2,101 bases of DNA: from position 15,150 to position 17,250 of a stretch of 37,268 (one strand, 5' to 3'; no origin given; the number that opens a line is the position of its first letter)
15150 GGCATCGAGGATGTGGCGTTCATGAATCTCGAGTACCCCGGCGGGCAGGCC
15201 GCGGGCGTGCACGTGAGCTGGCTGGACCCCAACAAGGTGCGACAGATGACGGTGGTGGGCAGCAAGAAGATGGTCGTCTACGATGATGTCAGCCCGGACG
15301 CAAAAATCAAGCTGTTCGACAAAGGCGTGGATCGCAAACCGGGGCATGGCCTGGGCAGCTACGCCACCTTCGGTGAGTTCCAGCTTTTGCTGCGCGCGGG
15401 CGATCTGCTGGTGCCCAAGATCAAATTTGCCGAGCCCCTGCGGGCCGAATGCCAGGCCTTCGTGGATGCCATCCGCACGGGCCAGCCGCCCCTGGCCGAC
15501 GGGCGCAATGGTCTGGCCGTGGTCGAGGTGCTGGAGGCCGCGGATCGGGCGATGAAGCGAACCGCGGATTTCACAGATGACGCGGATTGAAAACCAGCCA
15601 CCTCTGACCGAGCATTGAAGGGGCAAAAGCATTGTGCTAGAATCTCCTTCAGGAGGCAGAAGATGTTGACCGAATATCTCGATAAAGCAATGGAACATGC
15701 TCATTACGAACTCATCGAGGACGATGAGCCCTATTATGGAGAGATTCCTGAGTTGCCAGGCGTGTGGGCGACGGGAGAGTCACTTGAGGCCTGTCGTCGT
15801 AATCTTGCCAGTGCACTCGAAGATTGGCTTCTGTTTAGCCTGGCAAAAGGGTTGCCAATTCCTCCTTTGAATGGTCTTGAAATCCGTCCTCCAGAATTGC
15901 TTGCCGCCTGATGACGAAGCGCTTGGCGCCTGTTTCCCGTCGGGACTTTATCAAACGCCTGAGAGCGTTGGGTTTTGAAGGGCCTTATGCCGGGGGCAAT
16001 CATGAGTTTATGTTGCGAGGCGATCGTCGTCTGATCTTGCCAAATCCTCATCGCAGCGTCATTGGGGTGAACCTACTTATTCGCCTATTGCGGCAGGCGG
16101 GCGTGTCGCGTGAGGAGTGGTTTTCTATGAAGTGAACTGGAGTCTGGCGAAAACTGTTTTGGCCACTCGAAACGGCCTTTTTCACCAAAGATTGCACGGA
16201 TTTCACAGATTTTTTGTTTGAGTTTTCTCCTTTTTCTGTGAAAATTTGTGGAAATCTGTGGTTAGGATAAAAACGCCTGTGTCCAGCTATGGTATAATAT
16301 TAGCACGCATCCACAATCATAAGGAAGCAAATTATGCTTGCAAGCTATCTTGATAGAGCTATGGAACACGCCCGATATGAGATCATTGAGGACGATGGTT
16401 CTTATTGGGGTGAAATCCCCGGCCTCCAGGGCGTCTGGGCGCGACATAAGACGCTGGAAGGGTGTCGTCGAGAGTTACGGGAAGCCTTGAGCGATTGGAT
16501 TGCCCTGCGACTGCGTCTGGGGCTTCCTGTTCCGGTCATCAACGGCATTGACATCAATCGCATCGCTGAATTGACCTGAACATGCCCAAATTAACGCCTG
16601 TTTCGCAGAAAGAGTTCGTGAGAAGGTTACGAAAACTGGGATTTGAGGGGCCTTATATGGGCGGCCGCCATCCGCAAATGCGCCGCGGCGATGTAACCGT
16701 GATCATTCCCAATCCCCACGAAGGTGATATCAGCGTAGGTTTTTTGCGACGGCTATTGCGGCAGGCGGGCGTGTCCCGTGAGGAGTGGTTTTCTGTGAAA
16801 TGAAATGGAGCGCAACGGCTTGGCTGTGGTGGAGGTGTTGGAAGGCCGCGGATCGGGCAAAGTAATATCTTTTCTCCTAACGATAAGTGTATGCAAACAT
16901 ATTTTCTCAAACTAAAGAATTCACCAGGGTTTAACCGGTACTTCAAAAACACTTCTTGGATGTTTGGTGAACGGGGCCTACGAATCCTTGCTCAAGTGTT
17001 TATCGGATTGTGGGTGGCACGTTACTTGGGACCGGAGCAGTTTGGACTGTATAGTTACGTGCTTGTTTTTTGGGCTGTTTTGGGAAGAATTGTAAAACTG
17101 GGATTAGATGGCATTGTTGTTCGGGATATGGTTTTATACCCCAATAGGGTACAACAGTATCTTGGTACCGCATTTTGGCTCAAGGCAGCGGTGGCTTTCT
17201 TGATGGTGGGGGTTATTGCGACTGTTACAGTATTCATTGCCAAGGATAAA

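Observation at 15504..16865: Two hicBA cassettes are wedged into the 3' end of a glycan dehydrogenase gene, leaving the original gene tail orphaned 1.3 kb downstream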

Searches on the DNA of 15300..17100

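Call 58: search_rna_families(source=window, start=15300, end=17100, threshold=evalue, max_evalue=1)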
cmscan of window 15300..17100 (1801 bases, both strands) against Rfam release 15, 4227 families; matches with E-value up to 1: 1.
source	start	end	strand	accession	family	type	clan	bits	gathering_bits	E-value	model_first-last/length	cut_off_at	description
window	16181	16265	+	RF00706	mir-263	Gene; miRNA;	CL00093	20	51.3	0.094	1-86/86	no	mir-263 microRNA precursor family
